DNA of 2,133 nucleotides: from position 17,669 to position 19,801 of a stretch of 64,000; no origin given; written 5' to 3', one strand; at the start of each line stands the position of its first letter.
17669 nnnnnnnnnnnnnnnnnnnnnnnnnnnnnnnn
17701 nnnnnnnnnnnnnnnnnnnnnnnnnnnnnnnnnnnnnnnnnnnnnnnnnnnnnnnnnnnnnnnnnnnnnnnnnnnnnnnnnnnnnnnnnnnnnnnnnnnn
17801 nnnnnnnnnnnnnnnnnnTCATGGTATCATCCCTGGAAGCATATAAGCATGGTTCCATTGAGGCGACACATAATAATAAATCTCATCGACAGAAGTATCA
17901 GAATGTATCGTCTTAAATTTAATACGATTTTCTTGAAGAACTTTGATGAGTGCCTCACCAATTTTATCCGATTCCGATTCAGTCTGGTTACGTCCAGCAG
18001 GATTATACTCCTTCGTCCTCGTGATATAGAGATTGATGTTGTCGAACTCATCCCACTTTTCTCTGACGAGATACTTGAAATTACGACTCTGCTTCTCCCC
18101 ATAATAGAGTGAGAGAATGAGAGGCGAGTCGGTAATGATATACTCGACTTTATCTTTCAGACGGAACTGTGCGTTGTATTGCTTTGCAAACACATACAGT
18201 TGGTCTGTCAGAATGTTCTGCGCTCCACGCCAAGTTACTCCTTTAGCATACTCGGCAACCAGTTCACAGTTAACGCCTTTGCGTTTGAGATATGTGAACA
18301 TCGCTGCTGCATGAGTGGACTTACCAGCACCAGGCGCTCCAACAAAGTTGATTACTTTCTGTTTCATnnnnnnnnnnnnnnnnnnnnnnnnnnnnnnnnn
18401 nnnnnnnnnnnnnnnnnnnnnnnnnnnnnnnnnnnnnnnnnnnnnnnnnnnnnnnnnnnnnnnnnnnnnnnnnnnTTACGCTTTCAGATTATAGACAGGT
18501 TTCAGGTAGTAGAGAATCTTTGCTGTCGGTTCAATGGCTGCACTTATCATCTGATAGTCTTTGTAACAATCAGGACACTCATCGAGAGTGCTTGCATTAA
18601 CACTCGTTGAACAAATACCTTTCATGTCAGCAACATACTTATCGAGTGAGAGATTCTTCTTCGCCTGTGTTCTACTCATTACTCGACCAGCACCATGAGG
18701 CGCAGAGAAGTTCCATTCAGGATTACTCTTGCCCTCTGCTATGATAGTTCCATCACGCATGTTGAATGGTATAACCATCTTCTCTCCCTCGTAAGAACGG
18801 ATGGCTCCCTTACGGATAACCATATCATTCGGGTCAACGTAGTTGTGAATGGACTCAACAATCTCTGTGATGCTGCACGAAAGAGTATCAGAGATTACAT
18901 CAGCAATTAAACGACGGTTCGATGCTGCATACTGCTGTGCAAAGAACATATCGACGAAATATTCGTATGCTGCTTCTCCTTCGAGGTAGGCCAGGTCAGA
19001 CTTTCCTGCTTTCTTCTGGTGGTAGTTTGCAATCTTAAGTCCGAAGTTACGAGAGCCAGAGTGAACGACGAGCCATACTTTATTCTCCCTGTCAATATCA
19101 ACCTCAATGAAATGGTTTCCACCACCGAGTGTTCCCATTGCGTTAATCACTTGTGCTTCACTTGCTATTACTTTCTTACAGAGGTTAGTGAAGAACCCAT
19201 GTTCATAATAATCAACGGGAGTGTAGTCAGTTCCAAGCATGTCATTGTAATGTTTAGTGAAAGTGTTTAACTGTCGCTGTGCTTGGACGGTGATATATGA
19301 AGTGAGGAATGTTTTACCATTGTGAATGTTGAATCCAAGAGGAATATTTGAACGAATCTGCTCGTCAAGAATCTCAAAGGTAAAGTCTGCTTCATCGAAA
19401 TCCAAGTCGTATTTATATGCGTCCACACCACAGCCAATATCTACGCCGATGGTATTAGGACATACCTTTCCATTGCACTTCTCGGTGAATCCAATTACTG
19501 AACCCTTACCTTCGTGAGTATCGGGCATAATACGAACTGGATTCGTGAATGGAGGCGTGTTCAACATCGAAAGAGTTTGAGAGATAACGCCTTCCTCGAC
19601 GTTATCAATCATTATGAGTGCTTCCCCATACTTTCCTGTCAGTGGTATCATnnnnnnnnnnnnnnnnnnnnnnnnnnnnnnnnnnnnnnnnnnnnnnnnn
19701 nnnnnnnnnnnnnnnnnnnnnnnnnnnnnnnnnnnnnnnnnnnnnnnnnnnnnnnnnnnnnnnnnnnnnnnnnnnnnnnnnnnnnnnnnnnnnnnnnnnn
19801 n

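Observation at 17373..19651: RtcB ligase next to a translationally coupled P-loop kinase and SLOG (YpsA-like) protein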

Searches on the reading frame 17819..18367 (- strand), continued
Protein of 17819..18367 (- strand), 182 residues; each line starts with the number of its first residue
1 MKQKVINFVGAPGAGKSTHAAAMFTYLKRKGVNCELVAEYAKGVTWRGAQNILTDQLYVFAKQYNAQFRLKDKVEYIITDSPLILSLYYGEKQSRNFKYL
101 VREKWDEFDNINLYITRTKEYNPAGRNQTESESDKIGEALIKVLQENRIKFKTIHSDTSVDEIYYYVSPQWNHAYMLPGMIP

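Call 92: get_annotated_region(hit=H12, flank=5000)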
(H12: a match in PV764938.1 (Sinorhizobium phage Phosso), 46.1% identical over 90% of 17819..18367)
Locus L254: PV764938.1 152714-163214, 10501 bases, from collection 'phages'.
description: Sinorhizobium phage Phosso, complete genome.
organism: Sinorhizobium phage Phosso (NCBI taxid 3435197)
taxonomy: Viruses
host: Sinohrizobium meliloti NRRL L-50; source: soil; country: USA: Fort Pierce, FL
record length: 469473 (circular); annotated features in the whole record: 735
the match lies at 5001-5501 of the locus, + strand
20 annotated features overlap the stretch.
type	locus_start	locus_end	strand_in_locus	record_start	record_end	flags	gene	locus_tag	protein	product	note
CDS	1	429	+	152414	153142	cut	-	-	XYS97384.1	folE-like GTP cyclohydrolase I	226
CDS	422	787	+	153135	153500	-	-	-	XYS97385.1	hypothetical protein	227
CDS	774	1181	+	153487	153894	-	-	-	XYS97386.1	hypothetical protein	228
CDS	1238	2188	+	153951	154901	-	-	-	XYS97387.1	hypothetical protein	229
CDS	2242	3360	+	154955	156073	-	-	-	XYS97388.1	pre Qo pathway queE-like protein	230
CDS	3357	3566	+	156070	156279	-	-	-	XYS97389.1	hypothetical protein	231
CDS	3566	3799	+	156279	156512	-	-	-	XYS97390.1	hypothetical protein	232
CDS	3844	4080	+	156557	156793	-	-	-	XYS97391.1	hypothetical protein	233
CDS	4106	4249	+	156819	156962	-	-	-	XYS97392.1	hypothetical protein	234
CDS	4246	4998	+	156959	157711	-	-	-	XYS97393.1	hypothetical protein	235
CDS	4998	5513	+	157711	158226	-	-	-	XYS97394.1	thymidylate kinase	236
CDS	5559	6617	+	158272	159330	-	-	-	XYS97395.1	DNA polymerase I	237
CDS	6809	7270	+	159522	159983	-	-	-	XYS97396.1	hypothetical protein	238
CDS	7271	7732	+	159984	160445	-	-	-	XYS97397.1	hypothetical protein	239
CDS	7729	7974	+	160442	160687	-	-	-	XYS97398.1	hypothetical protein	240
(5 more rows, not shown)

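Call 105: find_related_loci(query=A6, collection=viral_contigs, flank=6000)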
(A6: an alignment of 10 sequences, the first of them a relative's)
Query A6 (176 aa) in viral_contigs; peptide patterns used: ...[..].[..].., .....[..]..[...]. (x = any residue, [..] = any of these).
590 stretches matched a pattern (row limit reached: there are more); 552 encode a relative of the query (tblastn E <= 1e-3); the best 80 are kept; 80 distinct loci.
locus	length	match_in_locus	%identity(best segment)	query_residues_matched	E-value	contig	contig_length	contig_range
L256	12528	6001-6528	100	1-176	1e-115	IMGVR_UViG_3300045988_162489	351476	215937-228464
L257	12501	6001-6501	65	1-166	1e-72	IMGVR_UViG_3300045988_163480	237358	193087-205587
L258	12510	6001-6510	62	5-174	6e-73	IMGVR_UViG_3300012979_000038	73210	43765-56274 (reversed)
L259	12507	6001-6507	62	5-173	9e-69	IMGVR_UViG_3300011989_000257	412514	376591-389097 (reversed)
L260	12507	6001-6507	60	5-173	3e-67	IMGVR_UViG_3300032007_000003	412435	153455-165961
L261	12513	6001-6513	60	5-175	5e-67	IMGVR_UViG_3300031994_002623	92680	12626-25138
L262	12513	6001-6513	58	5-175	2e-64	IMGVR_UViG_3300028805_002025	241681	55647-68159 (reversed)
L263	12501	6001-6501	57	6-175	3e-59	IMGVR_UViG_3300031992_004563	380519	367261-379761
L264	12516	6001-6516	53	5-173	1e-56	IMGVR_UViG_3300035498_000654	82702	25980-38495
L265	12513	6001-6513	46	5-174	1e-52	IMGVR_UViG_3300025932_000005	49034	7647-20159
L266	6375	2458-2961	51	1-167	2e-54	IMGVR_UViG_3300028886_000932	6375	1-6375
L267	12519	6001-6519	50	1-176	3e-54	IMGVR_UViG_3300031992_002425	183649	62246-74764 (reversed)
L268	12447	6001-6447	56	5-153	3e-53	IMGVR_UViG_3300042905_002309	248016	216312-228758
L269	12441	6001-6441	56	5-151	1e-52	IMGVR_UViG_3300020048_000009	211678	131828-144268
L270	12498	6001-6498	51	6-173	2e-51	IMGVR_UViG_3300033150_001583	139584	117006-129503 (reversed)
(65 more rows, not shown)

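Call 108: search_solved_structures(query=L131:4659-5540:+, max_evalue=0.01)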
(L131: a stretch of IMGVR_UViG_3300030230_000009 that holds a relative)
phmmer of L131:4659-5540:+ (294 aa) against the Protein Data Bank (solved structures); distinct sequences matched with E-value up to 0.01: 1.
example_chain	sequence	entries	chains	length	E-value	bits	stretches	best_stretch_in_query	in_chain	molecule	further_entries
9r7o_A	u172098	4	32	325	0.0017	21.1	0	253-287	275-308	DHH family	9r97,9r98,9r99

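Call 109: search_solved_structures(query=L097:6507-8408:+, max_evalue=0.001)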
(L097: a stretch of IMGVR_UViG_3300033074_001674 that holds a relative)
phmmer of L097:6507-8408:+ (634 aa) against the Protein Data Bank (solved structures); distinct sequences matched with E-value up to 0.001: 28.
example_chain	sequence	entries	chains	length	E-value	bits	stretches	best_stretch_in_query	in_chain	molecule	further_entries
3vtf_A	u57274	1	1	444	1e-15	60.4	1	45-202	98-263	UDP-glucose 6-dehydrogenase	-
3gg2_A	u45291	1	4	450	6.9e-14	54.4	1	36-200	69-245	Sugar dehydrogenase, UDP-glucose/GDP-mannose dehydrogenase family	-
4a7p_A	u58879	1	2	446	5.2e-13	51.5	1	43-233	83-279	UDP-GLUCOSE DEHYDROGENASE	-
1mfz_A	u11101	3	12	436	1.1e-11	47.2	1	43-265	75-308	GDP-mannose 6-dehydrogenase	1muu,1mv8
3phl_A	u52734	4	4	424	2.5e-11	45.9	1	46-231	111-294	UDP-glucose 6-dehydrogenase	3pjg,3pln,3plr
3pid_A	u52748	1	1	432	2.6e-11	45.9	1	46-231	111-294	UDP-glucose 6-dehydrogenase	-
7kws_A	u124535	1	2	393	7e-11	44.5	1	49-231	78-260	UDP-glucose 6-dehydrogenase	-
4r16_A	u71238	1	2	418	6.7e-09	37.9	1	37-230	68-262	418aa long hypothetical UDP-N-acetyl-D-mannosaminuronic acid dehydrogenase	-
2cw7_A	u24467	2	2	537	1.6e-08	36.6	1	348-507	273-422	Endonuclease PI-PkoII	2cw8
3ojl_A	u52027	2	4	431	6.3e-08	34.7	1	39-272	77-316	Cap5O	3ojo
1dli_A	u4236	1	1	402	3.6e-06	28.9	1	45-232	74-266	UDP-GLUCOSE DEHYDROGENASE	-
2y0e_A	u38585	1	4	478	5.5e-06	28.3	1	47-235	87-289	UDP-GLUCOSE DEHYDROGENASE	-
2y0c_A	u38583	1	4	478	5.5e-06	28.3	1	47-235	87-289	UDP-GLUCOSE DEHYDROGENASE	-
2y0d_A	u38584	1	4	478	5.5e-06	28.3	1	47-235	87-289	UDP-GLUCOSE DEHYDROGENASE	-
2o3j_A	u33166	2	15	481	8.7e-05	24.3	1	44-228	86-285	UDP-glucose 6-dehydrogenase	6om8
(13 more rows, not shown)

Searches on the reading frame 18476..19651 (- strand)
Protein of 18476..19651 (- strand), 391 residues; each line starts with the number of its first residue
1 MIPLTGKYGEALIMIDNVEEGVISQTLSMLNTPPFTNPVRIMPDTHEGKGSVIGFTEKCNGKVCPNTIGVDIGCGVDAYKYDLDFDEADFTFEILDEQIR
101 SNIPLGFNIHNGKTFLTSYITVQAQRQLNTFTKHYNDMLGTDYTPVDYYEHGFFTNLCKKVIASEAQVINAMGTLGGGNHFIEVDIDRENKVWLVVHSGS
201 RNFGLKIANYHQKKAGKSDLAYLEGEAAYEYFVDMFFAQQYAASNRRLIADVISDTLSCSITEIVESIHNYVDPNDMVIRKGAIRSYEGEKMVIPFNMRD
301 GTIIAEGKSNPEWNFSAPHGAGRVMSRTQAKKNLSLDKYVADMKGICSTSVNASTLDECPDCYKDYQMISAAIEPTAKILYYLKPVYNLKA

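Call 4: search_protein_families(library=pfam, proteins=[window:18476-19651:-], max_evalue=0.01)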
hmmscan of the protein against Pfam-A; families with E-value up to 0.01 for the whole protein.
window:18476-19651:- (391 aa): 1 family
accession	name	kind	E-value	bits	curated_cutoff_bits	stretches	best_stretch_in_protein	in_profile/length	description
PF01139.22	RtcB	-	9.7e-66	223.2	27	1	29-390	5-425/426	tRNA-splicing ligase RtcB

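Call 5: search_protein_families(library=phrogs, proteins=[window:18476-19651:-], max_evalue=0.001)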
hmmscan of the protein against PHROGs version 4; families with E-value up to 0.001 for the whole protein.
window:18476-19651:- (391 aa): 2 families
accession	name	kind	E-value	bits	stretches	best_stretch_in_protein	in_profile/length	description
phrog_1075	-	DNA, RNA and nucleotide metabolism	2.4e-117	393.8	1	2-391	57-441/459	tRNA splicing ligase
phrog_32430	-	DNA, RNA and nucleotide metabolism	1.8e-43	148.6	1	264-391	11-138/139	tRNA splicing ligase RtcB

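Call 6: search_protein_families(library=ncbifam, proteins=[window:18476-19651:-], max_evalue=0.01)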
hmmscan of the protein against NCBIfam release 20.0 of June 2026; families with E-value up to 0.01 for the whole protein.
window:18476-19651:- (391 aa): 4 families
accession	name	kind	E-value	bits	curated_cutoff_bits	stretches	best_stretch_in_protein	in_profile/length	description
NF052663.1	RtcB_rel_intein2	exception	4.4e-44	151.3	1050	2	149-372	358-607/626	intein-containing RctB family protein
NF007153.0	PRK09588.1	equivalog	9.7e-38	130.1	407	2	163-389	120-371/379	RNA ligase RtcB family protein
TIGR03073.1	release_rtcB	hypoth_equivalog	1.9e-28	99.5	271.8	2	162-367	108-336/356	RNA ligase RtcB family protein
NF038162.1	RtcB_rel_intein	exception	2.2e-13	49.1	1150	2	292-372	855-940/961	intein-containing RtcB family protein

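Call 68: search_solved_structures(query=window:18476-19651:-, max_evalue=0.00001, show_alignments=1)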
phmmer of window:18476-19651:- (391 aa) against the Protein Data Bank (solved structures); distinct sequences matched with E-value up to 0.00001: 9.
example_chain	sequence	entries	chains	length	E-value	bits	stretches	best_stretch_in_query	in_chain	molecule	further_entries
2epg_A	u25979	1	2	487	2.5e-14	56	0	289-376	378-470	Hypothetical protein TTHA1785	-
1uc2_A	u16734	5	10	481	5.9e-11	44.9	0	20-209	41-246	hypothetical protein PH1602 | tRNA-splicing ligase RtcB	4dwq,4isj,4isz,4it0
4dwr_B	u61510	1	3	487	6.1e-11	44.8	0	20-209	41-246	tRNA-splicing ligase RtcB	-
7lfq_A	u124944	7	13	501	7.2e-11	44.6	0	20-209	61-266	RNA-splicing ligase RtcB | tRNA-splicing ligase RtcB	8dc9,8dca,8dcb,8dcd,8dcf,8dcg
9i8v_C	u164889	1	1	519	1.5e-10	43.5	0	42-208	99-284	RNA-splicing ligase RtcB homolog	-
7p3b_A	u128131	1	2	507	6.4e-10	41.5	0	42-208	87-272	RNA-splicing ligase RtcB homolog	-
8odo_A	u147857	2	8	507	6.4e-10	41.5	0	42-208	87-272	RNA-splicing ligase RtcB homolog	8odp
8orj_A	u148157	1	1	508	6.5e-10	41.5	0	42-208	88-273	RNA-splicing ligase RtcB homolog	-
8btt_A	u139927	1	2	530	7.9e-10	41.2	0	42-208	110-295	RNA-splicing ligase RtcB homolog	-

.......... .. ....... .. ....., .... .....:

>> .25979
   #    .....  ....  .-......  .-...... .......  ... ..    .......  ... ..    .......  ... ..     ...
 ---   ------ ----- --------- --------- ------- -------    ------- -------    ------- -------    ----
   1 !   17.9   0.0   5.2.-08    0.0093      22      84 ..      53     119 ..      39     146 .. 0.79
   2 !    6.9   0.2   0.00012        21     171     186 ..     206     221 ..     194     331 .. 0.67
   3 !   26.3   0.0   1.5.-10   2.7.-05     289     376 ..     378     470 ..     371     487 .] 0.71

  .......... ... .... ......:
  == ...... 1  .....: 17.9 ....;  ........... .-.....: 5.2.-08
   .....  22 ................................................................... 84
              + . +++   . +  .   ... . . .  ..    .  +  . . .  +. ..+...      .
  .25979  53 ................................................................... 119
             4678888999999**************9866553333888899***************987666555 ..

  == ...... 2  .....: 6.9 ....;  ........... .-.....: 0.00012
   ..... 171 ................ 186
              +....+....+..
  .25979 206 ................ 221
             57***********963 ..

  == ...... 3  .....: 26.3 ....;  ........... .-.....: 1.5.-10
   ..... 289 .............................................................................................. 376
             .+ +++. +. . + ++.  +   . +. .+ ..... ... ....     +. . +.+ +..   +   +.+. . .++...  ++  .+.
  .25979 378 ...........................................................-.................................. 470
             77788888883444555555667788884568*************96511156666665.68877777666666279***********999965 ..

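Call 71: search_protein_families(library=padloc, proteins=[window:18476-19651:-], max_evalue=0.01)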
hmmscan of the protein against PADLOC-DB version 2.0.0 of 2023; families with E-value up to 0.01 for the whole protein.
window:18476-19651:- (391 aa): 0 families
